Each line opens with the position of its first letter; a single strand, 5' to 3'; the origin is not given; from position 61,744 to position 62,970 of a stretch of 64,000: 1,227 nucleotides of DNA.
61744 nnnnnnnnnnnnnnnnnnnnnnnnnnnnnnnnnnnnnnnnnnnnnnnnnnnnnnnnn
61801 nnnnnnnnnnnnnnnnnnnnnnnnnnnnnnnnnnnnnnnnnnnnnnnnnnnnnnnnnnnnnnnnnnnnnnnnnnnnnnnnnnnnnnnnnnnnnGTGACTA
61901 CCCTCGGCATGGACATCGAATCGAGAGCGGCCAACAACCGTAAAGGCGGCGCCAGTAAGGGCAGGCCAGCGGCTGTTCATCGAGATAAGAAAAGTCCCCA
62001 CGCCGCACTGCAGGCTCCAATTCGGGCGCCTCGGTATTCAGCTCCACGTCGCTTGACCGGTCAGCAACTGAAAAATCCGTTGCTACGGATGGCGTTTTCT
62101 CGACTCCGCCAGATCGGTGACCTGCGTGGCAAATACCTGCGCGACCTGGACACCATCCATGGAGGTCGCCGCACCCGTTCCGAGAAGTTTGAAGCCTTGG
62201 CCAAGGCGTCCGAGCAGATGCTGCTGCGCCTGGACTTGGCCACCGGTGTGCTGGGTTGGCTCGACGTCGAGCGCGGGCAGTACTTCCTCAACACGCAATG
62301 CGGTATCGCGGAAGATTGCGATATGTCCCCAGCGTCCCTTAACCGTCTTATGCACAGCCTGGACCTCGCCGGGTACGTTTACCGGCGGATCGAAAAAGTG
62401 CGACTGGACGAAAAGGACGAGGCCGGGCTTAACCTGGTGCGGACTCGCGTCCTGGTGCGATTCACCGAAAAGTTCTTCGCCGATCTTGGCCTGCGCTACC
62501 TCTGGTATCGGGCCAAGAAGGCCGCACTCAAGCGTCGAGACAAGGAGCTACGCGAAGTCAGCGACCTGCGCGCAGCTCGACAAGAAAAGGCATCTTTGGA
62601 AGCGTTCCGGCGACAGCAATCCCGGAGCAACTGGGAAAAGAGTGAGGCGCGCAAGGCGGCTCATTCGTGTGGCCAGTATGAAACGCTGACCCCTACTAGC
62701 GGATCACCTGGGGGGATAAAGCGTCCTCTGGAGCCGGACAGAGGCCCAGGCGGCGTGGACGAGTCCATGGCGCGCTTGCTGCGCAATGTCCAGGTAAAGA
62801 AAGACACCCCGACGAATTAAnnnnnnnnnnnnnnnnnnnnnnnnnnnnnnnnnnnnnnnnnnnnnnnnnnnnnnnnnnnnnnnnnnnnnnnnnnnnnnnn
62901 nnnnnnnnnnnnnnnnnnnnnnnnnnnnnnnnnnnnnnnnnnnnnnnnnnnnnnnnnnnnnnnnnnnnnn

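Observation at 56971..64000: Mosaic temperate phage: serine integrase, lambda CI/Cro switch, plasmid-type initiator and P2-type late control and portal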

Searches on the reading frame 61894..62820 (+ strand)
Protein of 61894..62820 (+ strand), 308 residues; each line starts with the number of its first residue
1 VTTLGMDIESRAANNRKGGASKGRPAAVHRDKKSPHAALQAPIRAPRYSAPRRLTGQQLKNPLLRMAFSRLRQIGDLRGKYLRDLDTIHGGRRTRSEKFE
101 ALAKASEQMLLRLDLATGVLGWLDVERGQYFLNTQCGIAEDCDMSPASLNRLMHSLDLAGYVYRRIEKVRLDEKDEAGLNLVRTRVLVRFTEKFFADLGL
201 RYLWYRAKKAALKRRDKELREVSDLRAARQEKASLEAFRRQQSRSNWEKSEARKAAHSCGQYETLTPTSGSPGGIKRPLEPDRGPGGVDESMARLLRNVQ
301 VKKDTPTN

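Call 3: search_protein_families(library=pfam, proteins=[window:61894-62820:+], max_evalue=0.01)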
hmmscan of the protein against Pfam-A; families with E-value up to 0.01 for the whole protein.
window:61894-62820:+ (308 aa): 0 families

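Call 4: search_protein_families(library=phrogs, proteins=[window:61894-62820:+], max_evalue=0.01)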
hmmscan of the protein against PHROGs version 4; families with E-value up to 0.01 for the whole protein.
window:61894-62820:+ (308 aa): 0 families

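Call 12: search_protein_families(library=ncbifam, proteins=[window:61894-62820:+], max_evalue=0.01)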
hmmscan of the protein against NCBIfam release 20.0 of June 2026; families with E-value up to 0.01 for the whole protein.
window:61894-62820:+ (308 aa): 0 families

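Call 14: find_homologous_proteins(query=window:61894-62820:+)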
Query window:61894-62820:+ (308 aa): 316 proteins with E <= 0.001 among 4824 candidates; the best 120 are listed.
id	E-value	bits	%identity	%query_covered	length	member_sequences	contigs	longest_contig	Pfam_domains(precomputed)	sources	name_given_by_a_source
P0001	3.5e-182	623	92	100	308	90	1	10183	-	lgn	-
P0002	1.9e-175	601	90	100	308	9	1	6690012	-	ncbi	ncbi:hypothetical protein [Pseudomonas veronii]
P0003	4.0e-173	593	89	99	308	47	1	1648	-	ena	-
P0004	6.8e-170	582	87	100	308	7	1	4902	-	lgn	-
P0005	1.3e-166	572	84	100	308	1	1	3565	-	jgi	jgi:hypothetical protein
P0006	1.4e-166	571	84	100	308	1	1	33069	-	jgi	jgi:hypothetical protein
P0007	2.3e-160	551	85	98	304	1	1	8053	-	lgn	-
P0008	7.0e-160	549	82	98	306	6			-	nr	nr:hypothetical protein [Pseudomonas sp. PB120]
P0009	1.4e-158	545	82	99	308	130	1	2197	-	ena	-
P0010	2.3e-158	545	82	99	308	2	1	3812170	-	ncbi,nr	ncbi:hypothetical protein [Pseudomonas frederiksbergensis]|nr:hypothetical protein [Pseudomonas fred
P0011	6.9e-158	543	85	97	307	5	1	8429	-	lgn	-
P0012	3.4e-157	541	80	99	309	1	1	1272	-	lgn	-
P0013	3.4e-157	541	85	93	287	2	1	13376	-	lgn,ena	-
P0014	5.7e-157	540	82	98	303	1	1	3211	-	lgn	-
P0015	6.7e-157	540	82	98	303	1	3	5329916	-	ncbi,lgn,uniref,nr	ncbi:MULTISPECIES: hypothetical protein [unclassified Pseudomonas]|uniref:hypothetical protein n=1 T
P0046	2.4e-118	413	66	99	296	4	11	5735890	-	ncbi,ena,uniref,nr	ncbi:hypothetical protein [Pseudomonas viridiflava]|uniref:hypothetical protein n=1 Tax=Pseudomonas 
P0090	3.5e-76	275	54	88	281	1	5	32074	-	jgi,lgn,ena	-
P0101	1.4e-74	270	60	74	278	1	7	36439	-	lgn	-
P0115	1.4e-73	266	57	74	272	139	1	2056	-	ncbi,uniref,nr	ncbi:hypothetical protein ALQ90_102494 [Pseudomonas savastanoi pv. savastanoi]|uniref:hypothetical p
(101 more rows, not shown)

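Call 15: search_solved_structures(query=window:61894-62820:+, max_evalue=1)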
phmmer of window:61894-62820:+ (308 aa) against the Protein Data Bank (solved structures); distinct sequences matched with E-value up to 1: 0.

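Call 19: find_encoding_contigs(protein=P0006, flank=10000, max_places=2)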
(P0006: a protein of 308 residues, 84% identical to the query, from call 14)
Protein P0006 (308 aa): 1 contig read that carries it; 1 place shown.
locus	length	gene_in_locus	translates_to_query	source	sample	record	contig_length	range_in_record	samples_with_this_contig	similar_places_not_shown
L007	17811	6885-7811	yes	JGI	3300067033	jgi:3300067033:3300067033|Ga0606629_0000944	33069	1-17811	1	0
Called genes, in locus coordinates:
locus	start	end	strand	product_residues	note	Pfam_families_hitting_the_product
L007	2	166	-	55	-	?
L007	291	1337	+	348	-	-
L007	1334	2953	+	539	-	PF00239:Resolvase, PF07508:Recombinase (weak)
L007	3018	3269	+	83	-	PF07867:DUF1654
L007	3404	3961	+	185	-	-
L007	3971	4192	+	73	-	-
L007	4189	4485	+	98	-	-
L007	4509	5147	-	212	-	-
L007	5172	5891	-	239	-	PF01381:HTH_3 (weak), PF00717:Peptidase_S24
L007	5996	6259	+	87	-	PF09048:Cro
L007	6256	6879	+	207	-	-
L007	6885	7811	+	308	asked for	-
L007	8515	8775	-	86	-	PF04606:Ogr_Delta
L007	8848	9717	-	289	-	PF04860:Phage_portal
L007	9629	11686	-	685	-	PF03237:Terminase_6N, PF17289:Terminase_6C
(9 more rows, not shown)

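Call 20: search_dna_similar(query=window:61894-62820:+, collection=phages, mode=protein, max_evalue=0.001, max_rows=30)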
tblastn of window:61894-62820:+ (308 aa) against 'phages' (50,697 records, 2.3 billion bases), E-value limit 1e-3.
No match.

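Call 30: find_encoding_contigs(protein=P0090, flank=10000, max_places=2)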
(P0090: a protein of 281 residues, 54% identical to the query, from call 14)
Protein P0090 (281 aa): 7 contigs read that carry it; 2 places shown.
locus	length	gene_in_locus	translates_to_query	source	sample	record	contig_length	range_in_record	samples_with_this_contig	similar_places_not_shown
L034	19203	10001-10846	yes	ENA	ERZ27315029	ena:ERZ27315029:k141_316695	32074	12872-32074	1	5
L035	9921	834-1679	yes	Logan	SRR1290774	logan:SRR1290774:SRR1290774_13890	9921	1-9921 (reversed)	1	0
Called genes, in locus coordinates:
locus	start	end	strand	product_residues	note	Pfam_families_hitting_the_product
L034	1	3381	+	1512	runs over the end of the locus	PF08751:TrwC, PF01443:Viral_helicase1 (faint), PF05970:PIF1 (weak), PF13245:AAA_19, PF13604:AAA_30, PF13538:UvrD_C_2 (weak), PF13155:Toprim_2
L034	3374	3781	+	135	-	-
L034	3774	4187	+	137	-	-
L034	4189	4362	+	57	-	-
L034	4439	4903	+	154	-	-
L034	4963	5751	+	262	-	-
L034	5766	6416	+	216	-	PF02586:SRAP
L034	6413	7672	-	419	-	PF00817:IMS, PF11799:IMS_C, PF13438:DUF4113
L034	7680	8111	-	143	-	PF00717:Peptidase_S24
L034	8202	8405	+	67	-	-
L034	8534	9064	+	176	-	-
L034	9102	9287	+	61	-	-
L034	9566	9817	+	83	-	-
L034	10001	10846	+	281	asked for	-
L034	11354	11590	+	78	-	-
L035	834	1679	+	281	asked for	-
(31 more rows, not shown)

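Call 31: find_encoding_contigs(protein=P0101, flank=10000, max_places=2)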
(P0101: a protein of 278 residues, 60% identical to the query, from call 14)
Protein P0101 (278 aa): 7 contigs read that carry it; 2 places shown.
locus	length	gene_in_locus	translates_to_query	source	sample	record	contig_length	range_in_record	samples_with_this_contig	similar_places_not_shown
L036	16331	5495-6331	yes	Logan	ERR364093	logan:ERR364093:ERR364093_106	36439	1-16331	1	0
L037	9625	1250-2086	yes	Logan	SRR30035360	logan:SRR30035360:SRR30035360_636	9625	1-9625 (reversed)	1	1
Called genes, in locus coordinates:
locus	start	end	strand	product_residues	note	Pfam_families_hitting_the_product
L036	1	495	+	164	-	?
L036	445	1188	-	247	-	PF19570:DUF6088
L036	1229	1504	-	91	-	-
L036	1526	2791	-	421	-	PF00817:IMS, PF11799:IMS_C, PF13438:DUF4113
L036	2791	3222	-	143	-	PF00717:Peptidase_S24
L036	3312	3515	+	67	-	-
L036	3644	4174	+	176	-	-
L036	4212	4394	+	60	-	-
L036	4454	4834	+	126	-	PF12728:HTH_17 (weak)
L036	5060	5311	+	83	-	-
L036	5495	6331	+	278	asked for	-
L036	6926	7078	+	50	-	-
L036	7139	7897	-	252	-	PF05857:TraX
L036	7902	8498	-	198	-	-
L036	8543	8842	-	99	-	-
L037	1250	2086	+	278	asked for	-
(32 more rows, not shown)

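Call 33: search_dna_similar(query=window:61894-62820:+, collection=plasmids, mode=protein, max_evalue=0.00001, max_rows=30)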
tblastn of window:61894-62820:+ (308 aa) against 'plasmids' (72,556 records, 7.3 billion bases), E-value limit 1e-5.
Records with a match: 34; places in all: 41; records where one place covers at least 80% of the query: 3.
Best place of each record, by identity: <60% 34.
By first word of the organism name: Pseudomonas 32; Azotobacter 2.
By predicted mobility (MOB-suite, as given by PLSDB): mobilizable 13; non-mobilizable 12; conjugative 9.
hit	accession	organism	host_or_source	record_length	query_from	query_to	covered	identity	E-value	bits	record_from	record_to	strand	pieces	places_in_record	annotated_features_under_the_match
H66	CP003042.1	Pseudomonas fluorescens A506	pear,pear tree leaf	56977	18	299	92%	51.4%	3e-71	246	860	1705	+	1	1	hypothetical protein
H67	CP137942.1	Pseudomonas aeruginosa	Homo sapiens,bronchoalveolar lavage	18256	18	263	80%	58.9%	2e-77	263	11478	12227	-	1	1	hypothetical protein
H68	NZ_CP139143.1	Pseudomonas sp. HR96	single cell,Flower of Prunus persica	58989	21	272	82%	54.7%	1e-69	241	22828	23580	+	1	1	hypothetical protein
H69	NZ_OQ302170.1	Pseudomonas sp. AU10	-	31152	27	299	89%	49.1%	2e-66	232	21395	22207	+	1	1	hypothetical protein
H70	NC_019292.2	Pseudomonas savastanoi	olive knot (Olea europaea)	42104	27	272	80%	54.4%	3e-70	243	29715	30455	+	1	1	hypothetical protein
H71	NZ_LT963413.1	Pseudomonas syringae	-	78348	27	272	80%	54.4%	4e-69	239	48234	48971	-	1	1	hypothetical protein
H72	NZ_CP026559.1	Pseudomonas amygdali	Prunus avium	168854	27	272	80%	54.4%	4e-69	239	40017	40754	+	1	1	hypothetical protein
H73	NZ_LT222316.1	Pseudomonas cerasi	Prunus cerasus (sour cherry),Sour ...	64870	27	272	80%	54.4%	4e-69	239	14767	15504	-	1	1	hypothetical protein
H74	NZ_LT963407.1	Pseudomonas syringae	-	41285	27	272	80%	54.0%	7e-70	242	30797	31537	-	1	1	hypothetical protein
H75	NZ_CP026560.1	Pseudomonas amygdali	Prunus avium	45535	27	272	80%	54.0%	1e-69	241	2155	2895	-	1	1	hypothetical protein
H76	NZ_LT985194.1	Pseudomonas syringae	-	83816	27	272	80%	54.0%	1e-69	241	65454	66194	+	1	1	hypothetical protein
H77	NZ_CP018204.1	Pseudomonas syringae pv. actinidiae ICMP 9853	Actinidia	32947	27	255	74%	57.1%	5e-70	242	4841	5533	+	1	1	hypothetical protein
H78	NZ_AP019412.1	Pseudomonas syringae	-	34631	27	255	74%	57.1%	5e-70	242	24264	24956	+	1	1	hypothetical protein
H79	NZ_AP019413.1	Pseudomonas syringae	-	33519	27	255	74%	57.1%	6e-70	242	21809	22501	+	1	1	hypothetical protein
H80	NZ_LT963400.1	Pseudomonas cerasi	-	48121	27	255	74%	57.1%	8e-70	241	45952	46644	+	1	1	hypothetical protein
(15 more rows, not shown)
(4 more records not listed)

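Call 35: get_annotated_region(hit=H70, flank=3000)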
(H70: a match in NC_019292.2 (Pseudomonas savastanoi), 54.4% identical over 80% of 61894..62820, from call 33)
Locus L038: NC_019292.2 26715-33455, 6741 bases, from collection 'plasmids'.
description: Pseudomonas savastanoi pv. savastanoi plasmid pPsv48C, complete sequence
organism: Pseudomonas savastanoi (NCBI taxid 360920)
taxonomy: Bacteria; Pseudomonadota; Gammaproteobacteria; Pseudomonadales; Pseudomonadaceae; Pseudomonas; Pseudomonas savastanoi
host: -; source: olive knot (Olea europaea); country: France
typing (MOB-suite, as given by PLSDB): mobilizable; replicon rep_cluster_283; relaxase MOBP,MOBP,MOBQ
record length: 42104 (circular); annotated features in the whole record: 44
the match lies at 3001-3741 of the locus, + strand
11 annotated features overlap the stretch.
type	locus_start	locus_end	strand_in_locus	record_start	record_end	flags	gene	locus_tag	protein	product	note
CDS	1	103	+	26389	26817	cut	-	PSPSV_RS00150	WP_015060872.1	GntR family transcriptional regulator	-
CDS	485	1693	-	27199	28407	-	-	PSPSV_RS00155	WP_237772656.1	IS91 family transposase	-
CDS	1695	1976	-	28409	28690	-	-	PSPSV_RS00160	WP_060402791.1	hypothetical protein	-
CDS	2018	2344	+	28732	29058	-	-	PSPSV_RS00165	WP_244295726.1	hypothetical protein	-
CDS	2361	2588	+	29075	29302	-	-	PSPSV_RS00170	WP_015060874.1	hypothetical protein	-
CDS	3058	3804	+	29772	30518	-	-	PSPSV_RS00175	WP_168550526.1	hypothetical protein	-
CDS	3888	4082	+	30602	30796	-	-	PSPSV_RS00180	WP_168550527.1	hypothetical protein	-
CDS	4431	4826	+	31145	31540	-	-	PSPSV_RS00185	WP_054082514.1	hypothetical protein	-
CDS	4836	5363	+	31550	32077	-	-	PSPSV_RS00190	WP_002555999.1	GNAT family N-acetyltransferase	-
CDS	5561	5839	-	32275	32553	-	-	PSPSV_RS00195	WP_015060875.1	hypothetical protein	-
CDS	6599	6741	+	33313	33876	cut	-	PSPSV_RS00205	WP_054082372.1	hypothetical protein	-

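Call 38: find_encoding_contigs(protein=P0046, flank=10000, max_places=2)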
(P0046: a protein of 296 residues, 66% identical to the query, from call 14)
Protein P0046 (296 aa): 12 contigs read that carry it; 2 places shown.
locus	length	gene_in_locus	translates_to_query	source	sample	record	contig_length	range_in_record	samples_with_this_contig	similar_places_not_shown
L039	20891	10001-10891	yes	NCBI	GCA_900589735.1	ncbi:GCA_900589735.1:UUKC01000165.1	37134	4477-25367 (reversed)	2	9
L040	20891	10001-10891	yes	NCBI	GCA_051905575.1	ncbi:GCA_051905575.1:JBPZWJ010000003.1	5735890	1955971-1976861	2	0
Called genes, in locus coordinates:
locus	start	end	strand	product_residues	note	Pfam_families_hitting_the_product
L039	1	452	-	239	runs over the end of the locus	PF01980:TrmO_N, PF18389:TrmO_C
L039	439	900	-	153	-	PF07308:DUF1456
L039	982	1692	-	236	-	PF01479:S4 (weak)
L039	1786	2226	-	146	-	PF00583:Acetyltransf_1, PF13673:Acetyltransf_10, PF13508:Acetyltransf_7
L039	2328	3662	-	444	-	PF00919:UPF0004, PF04055:Radical_SAM, PF18693:TRAM_2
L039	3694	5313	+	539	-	PF00239:Resolvase, PF07508:Recombinase (weak)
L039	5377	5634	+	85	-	PF07867:DUF1654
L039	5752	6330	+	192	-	-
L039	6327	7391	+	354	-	-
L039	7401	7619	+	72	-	-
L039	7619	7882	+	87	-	-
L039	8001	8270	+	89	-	-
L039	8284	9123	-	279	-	PF01381:HTH_3 (weak), PF00717:Peptidase_S24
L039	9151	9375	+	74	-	PF09048:Cro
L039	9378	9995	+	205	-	-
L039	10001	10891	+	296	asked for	-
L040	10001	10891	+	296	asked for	-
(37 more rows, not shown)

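Call 39: find_encoding_contigs(protein=P0115, flank=10000, max_places=3)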
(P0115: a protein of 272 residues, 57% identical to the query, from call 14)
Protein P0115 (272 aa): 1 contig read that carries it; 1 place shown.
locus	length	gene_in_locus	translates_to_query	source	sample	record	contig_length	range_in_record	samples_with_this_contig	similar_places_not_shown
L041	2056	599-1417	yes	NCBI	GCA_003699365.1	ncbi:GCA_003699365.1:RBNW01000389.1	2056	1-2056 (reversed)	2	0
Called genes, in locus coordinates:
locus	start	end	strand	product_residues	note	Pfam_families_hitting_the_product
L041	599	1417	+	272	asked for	-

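Call 63: find_related_loci(query=A2, collection=genome_contigs, flank=10000)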
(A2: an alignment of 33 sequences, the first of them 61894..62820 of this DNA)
Query A2 (308 aa) in genome_contigs; peptide patterns used: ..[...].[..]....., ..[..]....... (x = any residue, [..] = any of these).
53 stretches matched a pattern; 25 encode a relative of the query (tblastn E <= 1e-3); 25 distinct loci.
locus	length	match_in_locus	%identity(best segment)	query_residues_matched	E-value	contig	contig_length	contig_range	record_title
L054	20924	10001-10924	94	1-308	0e+0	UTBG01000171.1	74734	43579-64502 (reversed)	Pseudomonas sp. 286 isolate p11.D4 genome assembly, contig: 171, whole genome shotgun sequence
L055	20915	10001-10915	82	1-305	6e-171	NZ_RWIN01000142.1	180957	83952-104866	Pseudomonas sp. PB120 PB120_contig279, whole genome shotgun sequence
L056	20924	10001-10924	82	1-308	1e-169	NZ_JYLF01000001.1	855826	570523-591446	Pseudomonas weihenstephanensis strain DSM 29166 1_855826_38.97, whole genome shotgun sequence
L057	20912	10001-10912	80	1-304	2e-161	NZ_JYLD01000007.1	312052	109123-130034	Pseudomonas helleri strain DSM 29165 7_312052_35.1048, whole genome shotgun sequence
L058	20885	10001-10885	77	7-305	1e-151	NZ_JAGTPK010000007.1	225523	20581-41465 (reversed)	Pseudomonas californiensis strain CDFA601 601B_7_length_225523_cov_18.876619, whole genome shotgun sequence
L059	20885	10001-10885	76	7-305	3e-143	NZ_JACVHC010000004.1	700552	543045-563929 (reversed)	Pseudomonas anatoliensis strain P141 Seq4, whole genome shotgun sequence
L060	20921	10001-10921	67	1-306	2e-132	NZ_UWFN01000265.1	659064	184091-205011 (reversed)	Pseudomonas viridiflava isolate p8.G8, whole genome shotgun sequence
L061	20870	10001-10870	68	1-296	8e-130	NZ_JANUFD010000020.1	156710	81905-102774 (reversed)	Pseudomonas sp. JUb42 Ga0480632_20, whole genome shotgun sequence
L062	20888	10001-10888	67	1-305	5e-123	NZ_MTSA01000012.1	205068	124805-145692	Pseudomonas syringae strain PDD-32b-74 NODE_12_length_205068_cov_69.8669_ID_23, whole genome shotgun sequence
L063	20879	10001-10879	65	5-299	1e-120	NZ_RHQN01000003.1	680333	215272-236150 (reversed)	Pseudomonas sp. v388 NODE_3_length_680333_cov_48.233668, whole genome shotgun sequence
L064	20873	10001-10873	66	14-305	2e-120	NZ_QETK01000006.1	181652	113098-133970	Pseudomonas sp. SDI CONTIG_6_length_181652_cov_28.3448, whole genome shotgun sequence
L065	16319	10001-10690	59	27-254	4e-80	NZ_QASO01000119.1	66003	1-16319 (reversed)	Ectopseudomonas oleovorans strain JCM 14246 119, whole genome shotgun sequence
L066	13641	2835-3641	53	27-298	1e-79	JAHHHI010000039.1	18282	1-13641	MAG: Kaiparowitsia implicata GSE-PSE-MK54-09C scaffold_142_c1, whole genome shotgun sequence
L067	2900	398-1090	57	27-255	1e-78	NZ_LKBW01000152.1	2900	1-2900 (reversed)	Pseudomonas amygdali strain ICMP 3918 scaffold235, whole genome shotgun sequence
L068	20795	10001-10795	50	35-302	1e-76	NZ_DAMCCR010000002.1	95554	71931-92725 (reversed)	MAG: Pseudomonas sp. isolate CTOTU49602 NODE_50_length_95554_cov_9.867978, whole genome shotgun sequence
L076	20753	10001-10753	51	35-285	3e-71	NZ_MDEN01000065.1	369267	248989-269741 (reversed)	Pseudomonas graminis strain UASWS1507, whole genome shotgun sequence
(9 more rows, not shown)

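Call 67: predict_structure(alignment_id=A2)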
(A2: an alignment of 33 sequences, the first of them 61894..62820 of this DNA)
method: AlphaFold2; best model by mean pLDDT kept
length: 308 residues; sequences in the alignment: 33
mean_pLDDT: 74.9   pTM: 0.58
mean pLDDT of the five models: 74.9, 74.0, 72.6, 70.1, 66.7
residues with pLDDT >= 90: 105; 70-90: 95; 50-70: 44; < 50: 64
segments of 3 or more residues with pLDDT < 50: 1-22, 24-27, 261-286
pLDDT, mean of each block of 10 residues (from residue 1): 38 39 47 58 52 86 95 90 84 77 93 91 80 82 88 92 87 81 84 96 96 91 89 93 92 69 41 41 50 66 50
secondary structure, 60 per line:
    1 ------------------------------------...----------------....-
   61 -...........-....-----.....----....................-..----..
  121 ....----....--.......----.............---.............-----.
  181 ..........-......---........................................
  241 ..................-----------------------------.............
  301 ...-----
elements in order: H56-59 H62-72 H74-77 H83-87 H92-111 E119-124 E129-132 H135-141 H146-158 E162-174 E180-190 H192-197 H201-258 H288-303

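Call 69: find_related_loci(query=window:61894-62820:+, collection=viral_contigs, flank=10000)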
Query window:61894-62820:+ (308 aa) in viral_contigs; peptide patterns used: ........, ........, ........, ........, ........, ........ (x = any residue, [..] = any of these).
34 stretches matched a pattern; 32 encode a relative of the query (tblastn E <= 1e-3); 32 distinct loci.
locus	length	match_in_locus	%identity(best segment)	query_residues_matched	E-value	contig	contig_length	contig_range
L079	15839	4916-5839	92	1-308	0e+0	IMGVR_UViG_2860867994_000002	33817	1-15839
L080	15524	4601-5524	92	1-308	0e+0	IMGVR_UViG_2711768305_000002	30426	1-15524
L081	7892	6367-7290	92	1-308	0e+0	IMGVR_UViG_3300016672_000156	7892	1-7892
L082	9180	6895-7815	92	1-307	0e+0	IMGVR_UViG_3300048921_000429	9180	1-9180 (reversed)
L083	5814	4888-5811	92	1-308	0e+0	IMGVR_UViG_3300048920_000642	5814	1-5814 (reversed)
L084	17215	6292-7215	91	1-308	0e+0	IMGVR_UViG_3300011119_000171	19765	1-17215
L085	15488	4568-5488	91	1-307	0e+0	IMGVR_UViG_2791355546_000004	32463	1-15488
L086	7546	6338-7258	91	1-307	0e+0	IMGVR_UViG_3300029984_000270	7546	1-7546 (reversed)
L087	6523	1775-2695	91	1-307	0e+0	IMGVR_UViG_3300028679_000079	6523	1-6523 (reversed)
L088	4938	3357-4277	91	1-307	0e+0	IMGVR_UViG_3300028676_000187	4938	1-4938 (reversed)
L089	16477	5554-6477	88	1-308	0e+0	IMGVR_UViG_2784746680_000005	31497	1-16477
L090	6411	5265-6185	86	1-307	3e-180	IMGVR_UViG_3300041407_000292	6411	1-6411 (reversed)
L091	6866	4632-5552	83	1-307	2e-174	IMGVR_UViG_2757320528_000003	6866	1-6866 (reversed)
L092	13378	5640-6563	82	1-308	1e-172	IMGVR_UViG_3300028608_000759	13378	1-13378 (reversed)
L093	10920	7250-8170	83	1-307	7e-173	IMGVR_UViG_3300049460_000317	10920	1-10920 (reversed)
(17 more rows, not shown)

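Call 70: fold_search(model_id=the predicted structure, library=pdb)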
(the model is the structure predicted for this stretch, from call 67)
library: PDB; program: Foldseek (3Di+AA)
matches with E <= 10: 761; with E <= 0.001: 0
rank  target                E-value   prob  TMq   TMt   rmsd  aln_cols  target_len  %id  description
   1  5yhx_A                2.5e-02  0.93  0.14  0.27  11.0       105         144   22  Structure of Lactococcus lactis ZitR, wild type (released 2017-12-06)
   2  1s3j_A                2.5e-02  0.85  0.18  0.34  13.7       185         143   12  X-ray crystal structure of YusO protein from Bacillus subtilis (released 2004-04-13)
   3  4yif_B                2.6e-02  0.82  0.15  0.30  12.0       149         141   21  Crystal structure of Rv0880 (released 2015-06-10)
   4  4yif_C                2.9e-02  0.95  0.14  0.30   8.7       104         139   25  Crystal structure of Rv0880 (released 2015-06-10)
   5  6fi9_A                3.8e-02  0.87  0.14  0.27  11.0       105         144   21  Crystal Structure of a zinc-responsive MarR family member, Lactococcus lactis ZitR (released 2019-02-20)
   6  7kjl                  4.0e-02  0.82  0.19  0.36   9.7       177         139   14  Crystal structure of the MarR family transcriptional regulator from Variovorax paradoxus bound to Salicylic acid (released 2021-12-01)
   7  1ub9                  4.3e-02  0.95  0.20  0.51   8.5       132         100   16  Structure of the transcriptional regulator homologue protein from Pyrococcus horikoshii OT3 (released 2004-05-04)
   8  3k0l_A                4.3e-02  0.93  0.13  0.28  11.1       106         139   18  Crystal Structure of Putative MarR Family Transcriptional Regulator from Acinetobacter sp. ADP (released 2009-10-13)
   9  9u7b_A                4.3e-02  0.77  0.18  0.34  14.2       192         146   18  Crystal structure of Rv0042c (released 2026-03-25)
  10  5aip_A                4.5e-02  0.75  0.17  0.32  10.2       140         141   18  Crystal structure of NadR in complex with 4-hydroxyphenylacetate (released 2016-03-02)
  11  3cjn                  5.0e-02  0.93  0.19  0.37   9.0       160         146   12  Crystal structure of transcriptional regulator, MarR family, from Silicibacter pomeroyi (released 2008-03-25)
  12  7krh                  5.0e-02  0.84  0.19  0.36  11.2       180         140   13  Crystal structure of the MarR family transcriptional regulator from Variovorax paradoxus with S28A and R46A mutations (released 2021-12-01)
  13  4yif_F                5.0e-02  0.77  0.16  0.34  14.0       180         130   19  Crystal structure of Rv0880 (released 2015-06-10)
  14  3zmd_C                5.0e-02  0.69  0.19  0.33  12.3       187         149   14  Crystal structure of AbsC, a MarR family transcriptional regulator from Streptomyces coelicolor (released 2013-02-20)
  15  5hli_A                5.9e-02  0.85  0.14  0.27  10.7        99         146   16  Structure of Disulfide formed AbfR (released 2017-01-25)
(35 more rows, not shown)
